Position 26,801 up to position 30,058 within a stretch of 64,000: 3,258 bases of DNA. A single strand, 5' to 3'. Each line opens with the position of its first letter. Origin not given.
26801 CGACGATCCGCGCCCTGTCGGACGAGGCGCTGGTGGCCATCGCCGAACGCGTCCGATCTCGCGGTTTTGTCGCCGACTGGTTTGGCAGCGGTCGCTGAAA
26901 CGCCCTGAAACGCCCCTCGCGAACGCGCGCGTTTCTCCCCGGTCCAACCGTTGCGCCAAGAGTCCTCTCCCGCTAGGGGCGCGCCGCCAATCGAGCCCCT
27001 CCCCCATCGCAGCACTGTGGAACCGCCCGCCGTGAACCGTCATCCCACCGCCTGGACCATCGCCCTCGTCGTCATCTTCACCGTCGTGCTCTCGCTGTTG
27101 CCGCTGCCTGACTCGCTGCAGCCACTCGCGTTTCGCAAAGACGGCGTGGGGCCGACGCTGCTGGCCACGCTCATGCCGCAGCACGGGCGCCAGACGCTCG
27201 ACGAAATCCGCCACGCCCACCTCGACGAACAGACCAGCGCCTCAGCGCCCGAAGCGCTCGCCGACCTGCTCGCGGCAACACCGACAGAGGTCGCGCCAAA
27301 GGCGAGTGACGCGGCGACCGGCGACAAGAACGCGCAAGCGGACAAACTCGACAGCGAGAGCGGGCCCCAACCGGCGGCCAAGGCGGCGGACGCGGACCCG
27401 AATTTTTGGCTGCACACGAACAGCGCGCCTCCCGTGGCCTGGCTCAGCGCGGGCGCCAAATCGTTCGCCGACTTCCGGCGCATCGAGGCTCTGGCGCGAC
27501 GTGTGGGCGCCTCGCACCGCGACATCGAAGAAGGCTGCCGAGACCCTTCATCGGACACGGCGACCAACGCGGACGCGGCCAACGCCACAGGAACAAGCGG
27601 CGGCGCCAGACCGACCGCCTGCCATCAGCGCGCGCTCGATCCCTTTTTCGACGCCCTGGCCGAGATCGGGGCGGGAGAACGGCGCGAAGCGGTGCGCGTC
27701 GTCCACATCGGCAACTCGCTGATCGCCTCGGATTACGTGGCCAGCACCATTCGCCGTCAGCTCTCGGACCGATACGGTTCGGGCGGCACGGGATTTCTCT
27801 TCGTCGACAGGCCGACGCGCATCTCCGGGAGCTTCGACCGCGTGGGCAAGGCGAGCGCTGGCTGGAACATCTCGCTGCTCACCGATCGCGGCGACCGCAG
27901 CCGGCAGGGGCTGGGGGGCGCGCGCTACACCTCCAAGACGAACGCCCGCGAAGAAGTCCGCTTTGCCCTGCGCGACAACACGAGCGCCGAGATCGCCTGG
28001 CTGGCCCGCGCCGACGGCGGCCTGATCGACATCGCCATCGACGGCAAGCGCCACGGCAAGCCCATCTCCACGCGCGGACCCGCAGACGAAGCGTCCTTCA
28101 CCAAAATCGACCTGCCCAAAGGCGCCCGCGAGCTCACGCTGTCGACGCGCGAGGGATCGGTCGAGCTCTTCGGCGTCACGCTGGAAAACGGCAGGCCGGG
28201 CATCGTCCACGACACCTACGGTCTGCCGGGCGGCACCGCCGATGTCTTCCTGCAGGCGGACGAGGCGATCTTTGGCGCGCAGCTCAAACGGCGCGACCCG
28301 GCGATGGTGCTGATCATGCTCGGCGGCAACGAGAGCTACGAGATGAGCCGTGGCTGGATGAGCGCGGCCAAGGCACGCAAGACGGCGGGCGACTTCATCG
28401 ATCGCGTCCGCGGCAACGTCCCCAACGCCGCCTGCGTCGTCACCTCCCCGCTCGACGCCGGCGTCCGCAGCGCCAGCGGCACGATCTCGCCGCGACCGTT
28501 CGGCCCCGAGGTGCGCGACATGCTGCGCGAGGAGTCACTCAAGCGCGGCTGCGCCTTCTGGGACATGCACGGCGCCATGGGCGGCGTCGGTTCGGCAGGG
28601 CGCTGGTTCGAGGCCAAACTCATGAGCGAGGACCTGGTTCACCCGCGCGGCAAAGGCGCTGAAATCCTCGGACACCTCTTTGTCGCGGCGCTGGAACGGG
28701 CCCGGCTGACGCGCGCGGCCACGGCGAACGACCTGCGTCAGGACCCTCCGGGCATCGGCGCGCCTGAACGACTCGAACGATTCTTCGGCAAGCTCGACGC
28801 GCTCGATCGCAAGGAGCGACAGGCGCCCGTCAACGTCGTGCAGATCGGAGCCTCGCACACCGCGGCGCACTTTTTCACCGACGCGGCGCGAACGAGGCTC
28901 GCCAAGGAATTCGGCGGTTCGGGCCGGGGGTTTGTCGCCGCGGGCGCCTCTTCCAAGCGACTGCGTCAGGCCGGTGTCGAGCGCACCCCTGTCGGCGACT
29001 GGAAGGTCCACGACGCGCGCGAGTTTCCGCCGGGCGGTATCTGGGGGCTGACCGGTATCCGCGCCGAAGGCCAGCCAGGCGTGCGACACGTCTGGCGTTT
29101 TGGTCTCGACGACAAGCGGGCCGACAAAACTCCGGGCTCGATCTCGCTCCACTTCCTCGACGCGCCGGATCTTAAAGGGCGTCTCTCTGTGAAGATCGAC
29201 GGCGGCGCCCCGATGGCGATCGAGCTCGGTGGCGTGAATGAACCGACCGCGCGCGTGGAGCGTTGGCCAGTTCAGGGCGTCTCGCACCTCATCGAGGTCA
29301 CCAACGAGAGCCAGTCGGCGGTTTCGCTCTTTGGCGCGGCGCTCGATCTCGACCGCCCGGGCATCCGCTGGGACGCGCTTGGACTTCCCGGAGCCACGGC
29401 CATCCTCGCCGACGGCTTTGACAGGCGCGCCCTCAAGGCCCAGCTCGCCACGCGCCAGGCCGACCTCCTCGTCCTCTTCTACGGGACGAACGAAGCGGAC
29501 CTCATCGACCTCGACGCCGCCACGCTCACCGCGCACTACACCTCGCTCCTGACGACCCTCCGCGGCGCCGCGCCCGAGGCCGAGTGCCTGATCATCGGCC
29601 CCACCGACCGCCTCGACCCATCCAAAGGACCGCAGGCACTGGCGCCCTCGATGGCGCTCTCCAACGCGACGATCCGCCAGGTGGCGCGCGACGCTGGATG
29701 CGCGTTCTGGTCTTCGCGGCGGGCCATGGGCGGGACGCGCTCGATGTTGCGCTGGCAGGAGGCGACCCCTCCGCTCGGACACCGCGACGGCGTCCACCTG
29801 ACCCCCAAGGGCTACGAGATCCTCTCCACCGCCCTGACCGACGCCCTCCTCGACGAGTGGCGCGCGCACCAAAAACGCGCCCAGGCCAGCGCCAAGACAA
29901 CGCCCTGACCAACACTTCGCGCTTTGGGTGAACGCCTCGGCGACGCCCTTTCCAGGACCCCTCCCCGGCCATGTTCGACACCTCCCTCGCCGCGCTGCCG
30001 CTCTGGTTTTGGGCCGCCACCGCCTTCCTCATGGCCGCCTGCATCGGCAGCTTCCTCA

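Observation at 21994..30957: Co-directional envelope module: GHL10 lipoprotein - AmpG - radical SAM (8-nt spacing) - tandem SGNH hydrolase - PilD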

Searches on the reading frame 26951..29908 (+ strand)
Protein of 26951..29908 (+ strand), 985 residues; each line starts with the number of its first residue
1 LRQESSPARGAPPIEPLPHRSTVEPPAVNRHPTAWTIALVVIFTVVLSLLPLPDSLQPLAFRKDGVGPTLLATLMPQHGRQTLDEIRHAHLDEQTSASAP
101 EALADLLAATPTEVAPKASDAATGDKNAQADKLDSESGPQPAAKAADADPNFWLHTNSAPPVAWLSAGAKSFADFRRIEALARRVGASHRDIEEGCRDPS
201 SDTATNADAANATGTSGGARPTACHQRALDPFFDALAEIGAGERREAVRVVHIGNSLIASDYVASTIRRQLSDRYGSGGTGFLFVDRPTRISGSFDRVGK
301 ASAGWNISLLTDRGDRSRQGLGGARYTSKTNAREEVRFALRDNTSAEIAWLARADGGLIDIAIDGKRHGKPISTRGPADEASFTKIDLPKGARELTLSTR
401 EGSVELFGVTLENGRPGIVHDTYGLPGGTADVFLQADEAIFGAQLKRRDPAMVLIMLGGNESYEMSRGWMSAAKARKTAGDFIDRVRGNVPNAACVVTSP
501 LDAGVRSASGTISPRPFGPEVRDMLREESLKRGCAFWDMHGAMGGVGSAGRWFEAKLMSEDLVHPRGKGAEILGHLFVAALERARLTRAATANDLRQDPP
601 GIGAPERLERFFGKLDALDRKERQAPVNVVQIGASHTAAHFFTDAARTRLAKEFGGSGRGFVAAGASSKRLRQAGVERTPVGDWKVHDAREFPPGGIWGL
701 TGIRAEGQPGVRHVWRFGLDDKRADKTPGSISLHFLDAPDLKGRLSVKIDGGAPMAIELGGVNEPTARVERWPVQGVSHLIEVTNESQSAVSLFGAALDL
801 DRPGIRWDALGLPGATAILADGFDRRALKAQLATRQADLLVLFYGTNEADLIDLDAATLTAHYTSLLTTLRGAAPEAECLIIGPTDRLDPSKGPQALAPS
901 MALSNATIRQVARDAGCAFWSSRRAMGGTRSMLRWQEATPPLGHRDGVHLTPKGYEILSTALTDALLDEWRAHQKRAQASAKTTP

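Call 4: search_protein_families(library=pfam, proteins=[window:26951-29908:+], max_evalue=0.01)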
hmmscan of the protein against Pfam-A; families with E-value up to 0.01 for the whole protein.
window:26951-29908:+ (985 aa): 3 families
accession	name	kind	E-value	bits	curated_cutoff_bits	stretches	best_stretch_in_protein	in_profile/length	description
PF13472.12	Lipase_GDSL_2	-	3.3e-25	90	32.9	2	796-957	25-178/178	GDSL-like Lipase/Acylhydrolase family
PF00657.28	Lipase_GDSL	-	1.6e-11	45.2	23.6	2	810-959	47-205/208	GDSL-like Lipase/Acylhydrolase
PF04311.20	DUF459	-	6.1e-06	26.2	27.2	1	827-963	50-195/197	Protein of unknown function (DUF459)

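Call 5: search_protein_families(library=ncbifam, proteins=[window:26951-29908:+], max_evalue=0.01)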
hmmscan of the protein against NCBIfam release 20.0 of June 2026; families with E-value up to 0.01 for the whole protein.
window:26951-29908:+ (985 aa): 2 families
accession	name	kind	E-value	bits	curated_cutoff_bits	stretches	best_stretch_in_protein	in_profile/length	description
NF045548.1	GDSL_lipase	equivalog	5.3e-06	26.1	300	1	833-959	108-218/231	Rv0518 family GDSL lipase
NF042968.1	AcxylEst_AxeA1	equivalog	0.00032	19.1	700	1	449-574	343-456/459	acetylxylan esterase AxeA1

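Call 49: search_solved_structures(query=window:27032-29908:+, max_evalue=1, show_alignments=2)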
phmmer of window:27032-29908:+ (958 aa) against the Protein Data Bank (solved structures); distinct sequences matched with E-value up to 1: 5.
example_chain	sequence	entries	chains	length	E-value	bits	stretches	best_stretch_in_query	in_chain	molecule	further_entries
4k3u_A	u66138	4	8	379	1.3e-23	85.9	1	600-941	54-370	GDSL-like Lipase/Acylhydrolase family protein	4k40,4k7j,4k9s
8gkd_A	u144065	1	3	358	6e-06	27.5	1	369-935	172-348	SGNH hydrolase-type esterase domain-containing protein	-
8gld_A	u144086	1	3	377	7.1e-06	27.3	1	369-935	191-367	SGNH hydrolase-type esterase domain-containing protein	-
5b5s_A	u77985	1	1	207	0.16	12.9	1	804-910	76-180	Acetic acid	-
5b5l_A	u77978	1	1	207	0.16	12.9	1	804-910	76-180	acetyl esterase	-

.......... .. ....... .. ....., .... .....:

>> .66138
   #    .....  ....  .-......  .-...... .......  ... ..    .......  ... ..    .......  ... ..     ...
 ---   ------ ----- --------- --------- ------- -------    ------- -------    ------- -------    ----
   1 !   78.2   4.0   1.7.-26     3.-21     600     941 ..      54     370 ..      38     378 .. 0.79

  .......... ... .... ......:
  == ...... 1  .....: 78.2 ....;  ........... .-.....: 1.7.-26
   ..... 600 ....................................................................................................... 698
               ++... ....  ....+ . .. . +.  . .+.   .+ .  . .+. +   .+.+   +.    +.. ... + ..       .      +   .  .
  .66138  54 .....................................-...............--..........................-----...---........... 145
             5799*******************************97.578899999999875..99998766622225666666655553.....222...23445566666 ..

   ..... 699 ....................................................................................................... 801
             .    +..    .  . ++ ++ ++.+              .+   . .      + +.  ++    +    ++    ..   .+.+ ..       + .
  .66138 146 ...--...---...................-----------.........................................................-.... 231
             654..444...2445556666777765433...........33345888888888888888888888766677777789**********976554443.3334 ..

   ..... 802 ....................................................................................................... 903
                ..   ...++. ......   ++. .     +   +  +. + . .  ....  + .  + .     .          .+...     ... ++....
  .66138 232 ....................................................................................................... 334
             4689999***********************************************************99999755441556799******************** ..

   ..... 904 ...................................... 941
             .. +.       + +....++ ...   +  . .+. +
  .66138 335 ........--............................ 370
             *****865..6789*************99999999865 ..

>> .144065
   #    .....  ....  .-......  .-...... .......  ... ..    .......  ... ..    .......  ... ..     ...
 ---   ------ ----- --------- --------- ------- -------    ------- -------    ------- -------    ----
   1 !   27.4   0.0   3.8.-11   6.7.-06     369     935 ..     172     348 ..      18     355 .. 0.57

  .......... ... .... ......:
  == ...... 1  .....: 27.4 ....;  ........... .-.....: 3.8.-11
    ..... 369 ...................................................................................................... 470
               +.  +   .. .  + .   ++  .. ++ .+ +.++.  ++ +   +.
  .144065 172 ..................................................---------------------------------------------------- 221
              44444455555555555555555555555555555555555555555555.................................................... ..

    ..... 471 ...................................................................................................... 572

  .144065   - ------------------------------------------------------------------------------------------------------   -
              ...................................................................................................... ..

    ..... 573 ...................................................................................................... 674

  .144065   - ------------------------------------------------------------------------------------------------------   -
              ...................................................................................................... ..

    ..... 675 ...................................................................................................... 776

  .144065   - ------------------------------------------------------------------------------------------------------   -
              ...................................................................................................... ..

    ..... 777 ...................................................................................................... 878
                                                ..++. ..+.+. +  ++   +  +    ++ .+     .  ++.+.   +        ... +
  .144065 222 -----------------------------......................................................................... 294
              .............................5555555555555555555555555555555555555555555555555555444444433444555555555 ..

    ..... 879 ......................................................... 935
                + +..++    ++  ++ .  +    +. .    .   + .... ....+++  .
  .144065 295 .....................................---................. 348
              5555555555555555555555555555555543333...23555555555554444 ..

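Call 50: search_protein_families(library=padloc, proteins=[window:27032-29908:+], max_evalue=0.01)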
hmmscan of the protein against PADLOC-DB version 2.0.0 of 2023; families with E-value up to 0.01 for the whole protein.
window:27032-29908:+ (958 aa): 0 families

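Call 74: find_homologous_proteins(query=window:27032-29908:+)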
Query window:27032-29908:+ (958 aa): 35 proteins with E <= 0.001 among 8000 candidates.
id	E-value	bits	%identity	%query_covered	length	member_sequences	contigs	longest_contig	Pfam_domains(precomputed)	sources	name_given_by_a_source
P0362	0.0e+0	2130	99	100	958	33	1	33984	PF04311.21,PF13472.13,PF00657.29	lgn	-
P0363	0.0e+0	1498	71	100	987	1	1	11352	PF04311.21,PF13472.13,PF00657.29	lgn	-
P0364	0.0e+0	1498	70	99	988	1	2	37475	PF13472.13,PF00657.29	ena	-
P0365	0.0e+0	1457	70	100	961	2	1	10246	PF13472.13,PF00657.29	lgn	-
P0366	0.0e+0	1394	66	100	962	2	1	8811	PF04311.21,PF13472.13,PF00657.29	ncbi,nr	ncbi:MAG: GDSL-type esterase/lipase family protein [Myxococcales bacterium]|nr:GDSL-type esterase/li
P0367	0.0e+0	1089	55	100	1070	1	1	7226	PF04311.21,PF13472.13,PF00657.29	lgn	-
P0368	2.3e-222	759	45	98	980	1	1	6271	PF13472.13,PF00657.29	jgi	-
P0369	7.2e-222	757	44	99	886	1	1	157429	PF13472.13,PF00657.29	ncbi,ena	-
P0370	3.1e-220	752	44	98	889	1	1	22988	PF13472.13,PF00657.29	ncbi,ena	-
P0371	1.2e-219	750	42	100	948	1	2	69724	PF13472.13,PF00657.29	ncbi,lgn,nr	ncbi:MAG: hypothetical protein IRZ16_03450 [Myxococcaceae bacterium]|nr:hypothetical protein [Myxoco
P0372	2.7e-205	702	42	99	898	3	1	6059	PF13472.13,PF00657.29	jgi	-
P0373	1.3e-202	693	43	97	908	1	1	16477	PF13472.13,PF00657.29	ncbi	-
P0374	1.8e-202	693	43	98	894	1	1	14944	PF13472.13,PF00657.29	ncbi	-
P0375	3.2e-199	682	41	99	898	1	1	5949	PF04311.21,PF13472.13,PF00657.29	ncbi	-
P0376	4.5e-193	662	42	99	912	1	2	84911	PF13472.13,PF00657.29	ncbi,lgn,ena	-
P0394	5.9e-109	383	34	79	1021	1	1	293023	PF13472.13,PF00657.29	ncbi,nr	ncbi:MAG: GDSL-type esterase/lipase family protein [Deltaproteobacteria bacterium]|nr:GDSL-type este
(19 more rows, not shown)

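Call 75: find_encoding_contigs(protein=P0369, flank=7000, max_places=1)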
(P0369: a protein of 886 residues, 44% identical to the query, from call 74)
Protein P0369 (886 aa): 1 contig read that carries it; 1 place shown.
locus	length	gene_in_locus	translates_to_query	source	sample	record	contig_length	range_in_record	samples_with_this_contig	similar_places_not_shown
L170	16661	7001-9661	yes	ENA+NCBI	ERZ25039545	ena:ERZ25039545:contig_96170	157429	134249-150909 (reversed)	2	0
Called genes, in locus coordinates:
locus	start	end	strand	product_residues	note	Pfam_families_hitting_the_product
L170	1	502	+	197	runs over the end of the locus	-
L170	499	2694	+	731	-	PF00413:Peptidase_M10, PF04706:Dickkopf_N (weak)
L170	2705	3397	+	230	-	PF00702:Hydrolase, PF12710:HAD, PF13419:HAD_2, PF13242:Hydrolase_like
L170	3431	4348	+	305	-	-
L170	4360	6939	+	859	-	PF00270:DEAD, PF00271:Helicase_C, PF08482:HrpB_C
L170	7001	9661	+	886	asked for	PF13472:Lipase_GDSL_2, PF00657:Lipase_GDSL (weak), PF13472:Lipase_GDSL_2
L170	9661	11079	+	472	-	PF03062:MBOAT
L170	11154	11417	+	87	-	-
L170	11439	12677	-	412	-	-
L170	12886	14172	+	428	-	PF00232:Glyco_hydro_1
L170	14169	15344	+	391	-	PF10509:GalKase_gal_bdg, PF00288:GHMP_kinases_N, PF08544:GHMP_kinases_C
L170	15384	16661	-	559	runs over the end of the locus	PF02743:dCache_1, PF00672:HAMP, PF00512:HisKA, PF02518:HATPase_c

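Call 76: find_encoding_contigs(protein=P0371, flank=7000, max_places=1)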
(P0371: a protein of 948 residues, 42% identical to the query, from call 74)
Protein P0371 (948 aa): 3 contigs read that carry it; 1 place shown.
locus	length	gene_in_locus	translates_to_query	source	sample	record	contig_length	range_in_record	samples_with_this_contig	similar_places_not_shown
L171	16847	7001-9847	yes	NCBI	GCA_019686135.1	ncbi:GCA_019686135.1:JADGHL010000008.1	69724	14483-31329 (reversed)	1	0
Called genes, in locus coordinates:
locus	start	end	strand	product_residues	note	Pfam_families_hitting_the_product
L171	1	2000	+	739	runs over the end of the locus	PF00413:Peptidase_M10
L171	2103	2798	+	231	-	PF00702:Hydrolase, PF12710:HAD, PF13419:HAD_2, PF13242:Hydrolase_like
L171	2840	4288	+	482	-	-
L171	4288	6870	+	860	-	PF00270:DEAD, PF00271:Helicase_C, PF04408:WHD_HA2 (weak), PF08482:HrpB_C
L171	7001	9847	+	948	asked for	PF00657:Lipase_GDSL (weak), PF13472:Lipase_GDSL_2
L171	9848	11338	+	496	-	PF03062:MBOAT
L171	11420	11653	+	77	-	-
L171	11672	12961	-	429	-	-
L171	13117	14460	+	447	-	PF00232:Glyco_hydro_1, PF11790:Glyco_hydro_cc (weak)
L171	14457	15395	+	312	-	PF14486:DUF4432 (faint)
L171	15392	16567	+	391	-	PF10509:GalKase_gal_bdg, PF00288:GHMP_kinases_N, PF08544:GHMP_kinases_C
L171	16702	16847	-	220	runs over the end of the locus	PF03070:TENA_THI-4, PF14518:Haem_oxygenas_2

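Call 77: find_encoding_contigs(protein=P0394, flank=7000, max_places=1)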
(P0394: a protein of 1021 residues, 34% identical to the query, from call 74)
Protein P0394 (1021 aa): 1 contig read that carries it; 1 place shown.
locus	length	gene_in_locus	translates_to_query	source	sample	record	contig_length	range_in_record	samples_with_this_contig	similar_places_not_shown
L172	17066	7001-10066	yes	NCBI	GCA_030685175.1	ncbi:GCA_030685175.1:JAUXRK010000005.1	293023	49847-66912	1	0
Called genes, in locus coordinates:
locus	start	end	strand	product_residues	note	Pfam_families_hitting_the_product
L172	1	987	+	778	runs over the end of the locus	PF00989:PAS, PF08448:PAS_4 (weak), PF13188:PAS_8 (weak), PF13426:PAS_9 (weak), PF00512:HisKA, PF02518:HATPase_c, PF00072:Response_reg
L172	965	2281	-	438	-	PF00202:Aminotran_3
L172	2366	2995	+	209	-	-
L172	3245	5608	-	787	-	-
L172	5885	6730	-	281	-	PF00149:Metallophos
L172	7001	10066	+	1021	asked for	PF00657:Lipase_GDSL (faint), PF13472:Lipase_GDSL_2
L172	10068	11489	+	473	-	PF03062:MBOAT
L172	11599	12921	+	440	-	PF02518:HATPase_c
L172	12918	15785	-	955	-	-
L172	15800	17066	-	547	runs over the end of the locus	PF22073:Cep192_D4 (faint), PF15780:ASH (weak), PF22544:HYDIN_VesB_CFA65-like_Ig (weak)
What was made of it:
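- On Ape1 O-acetylpeptidoglycan esterase: MBOAT is adjacent in distant homologues L170-L172 (calls 75-77).
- Closest known: Neisseria/Campylobacter Ape1. Same: In distant family members the gene is followed at 0-2 nt by an MBOAT gene, as ape1 and patB accompany patA (calls 75-77).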

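Call 85: search_solved_structures(query=L170:9661-11079:+, max_evalue=0.001)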
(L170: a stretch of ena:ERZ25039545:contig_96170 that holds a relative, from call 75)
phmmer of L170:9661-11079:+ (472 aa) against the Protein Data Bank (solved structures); distinct sequences matched with E-value up to 0.001: 2.
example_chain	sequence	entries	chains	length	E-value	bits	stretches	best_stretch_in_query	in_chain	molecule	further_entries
8jem_A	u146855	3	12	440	1.3e-33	120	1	121-352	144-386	Teichoic acid D-alanyltransferase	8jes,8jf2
6bug_C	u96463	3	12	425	2.2e-33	119.3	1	121-352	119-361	D-alanyl transfer protein DltB | Integral membrane protein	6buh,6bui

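Call 86: search_protein_families(library=ncbifam, proteins=[L170:9661-11079:+, L172:10068-11489:+], max_evalue=0.001)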
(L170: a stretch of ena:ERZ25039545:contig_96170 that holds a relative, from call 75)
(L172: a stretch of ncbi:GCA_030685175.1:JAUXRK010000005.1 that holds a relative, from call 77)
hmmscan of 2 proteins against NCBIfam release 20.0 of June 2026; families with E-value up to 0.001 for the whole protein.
L170:9661-11079:+ (472 aa): 1 family
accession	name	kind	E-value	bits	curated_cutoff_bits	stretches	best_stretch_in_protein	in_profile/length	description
TIGR04091.1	LTA_dltB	equivalog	2e-53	182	375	1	88-384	90-377/380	D-alanyl-lipoteichoic acid biosynthesis protein DltB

L172:10068-11489:+ (473 aa): 1 family
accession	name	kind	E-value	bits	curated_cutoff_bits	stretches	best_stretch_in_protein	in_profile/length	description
TIGR04091.1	LTA_dltB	equivalog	4.6e-48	164.3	375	1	6-376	11-370/380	D-alanyl-lipoteichoic acid biosynthesis protein DltB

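Call 95: predict_structure(alignment_id=A5)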
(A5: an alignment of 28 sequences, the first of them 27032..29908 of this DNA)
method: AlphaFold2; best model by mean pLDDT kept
length: 958 residues; sequences in the alignment: 28
mean_pLDDT: 86.6   pTM: 0.82
mean pLDDT of the five models: 86.6, 85.2, 83.0, 82.8, 82.6
residues with pLDDT >= 90: 672; 70-90: 163; 50-70: 32; < 50: 91
segments of 3 or more residues with pLDDT < 50: 1-3, 50-120, 176-182, 184-192
pLDDT, mean of each block of 10 residues (from residue 1): 59 83 78 76 65 44 42 38 32 30 32 38 65 76 88 95 94 56 48 69 96 90 93 85 93 93 72 93 88 92 95 95 96 95 93 94 95 96 95 93 95 97 97 96 97 98 98 95 93 97 97 96 96 92 96 93 86 90 97 96 87 87 95 91 88 96 93 93 97 83 96 96 96 95 95 97 96 95 89 95 95 96 95 97 96 96 86 95 96 94 92 92 94 95 95 81
secondary structure, 60 per line:
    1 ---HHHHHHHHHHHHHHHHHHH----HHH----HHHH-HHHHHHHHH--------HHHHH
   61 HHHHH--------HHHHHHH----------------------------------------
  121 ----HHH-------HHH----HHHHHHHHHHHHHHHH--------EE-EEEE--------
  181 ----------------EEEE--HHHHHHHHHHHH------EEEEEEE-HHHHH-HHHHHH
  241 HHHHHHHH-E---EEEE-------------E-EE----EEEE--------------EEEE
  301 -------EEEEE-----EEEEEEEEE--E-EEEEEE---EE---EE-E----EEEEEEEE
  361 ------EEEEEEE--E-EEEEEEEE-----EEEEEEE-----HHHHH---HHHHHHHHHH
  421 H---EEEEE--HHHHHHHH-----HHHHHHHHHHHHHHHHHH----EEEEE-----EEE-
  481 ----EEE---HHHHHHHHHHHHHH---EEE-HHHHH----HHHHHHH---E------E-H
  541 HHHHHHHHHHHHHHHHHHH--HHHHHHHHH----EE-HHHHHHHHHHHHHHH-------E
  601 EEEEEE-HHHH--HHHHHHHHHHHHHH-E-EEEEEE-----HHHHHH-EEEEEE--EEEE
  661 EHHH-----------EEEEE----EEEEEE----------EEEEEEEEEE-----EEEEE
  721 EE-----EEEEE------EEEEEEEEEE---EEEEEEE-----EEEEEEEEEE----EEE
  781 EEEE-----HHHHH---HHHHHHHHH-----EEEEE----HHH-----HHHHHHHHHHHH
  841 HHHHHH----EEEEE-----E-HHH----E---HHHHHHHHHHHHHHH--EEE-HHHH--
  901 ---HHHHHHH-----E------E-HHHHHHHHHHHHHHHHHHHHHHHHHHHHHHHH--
elements in order (helices of 4 or more, strands of 3 or more residues): H4-22 H34-37 H39-47 H56-65 H74-80 H142-157 E169-172 E197-200 H203-214 E221-227 H229-233 H235-248 E254-257 E279-282 E297-300 E308-312 E318-326 E331-336 E353-360 E367-373 E378-385 E391-397 H403-407 H411-421 E425-429 H432-439 H445-462 E467-471 E477-479 E485-487 H491-504 E508-510 H512-516 H521-527 H540-559 H562-570 H578-592 E600-606 H608-611 H614-627 E631-636 H642-647 E649-654 E657-661 E676-680 E685-690 E701-710 E716-722 E728-732 E739-748 E752-758 E764-773 E778-784 H790-794 H798-806 E812-816 H829-846 E851-855 H874-888 E891-893 H895-898 H904-910 H925-956
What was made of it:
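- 27032..29908 (+): Inner-membrane-anchored tandem Ape1-like protein (~958 aa; the start is uncertain among 26951, 27017 and 27032). Each of the two repeats is an SGNH esterase with an inserted beta-sandwich. AF2 model pLDDT 86.6 (call 95).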
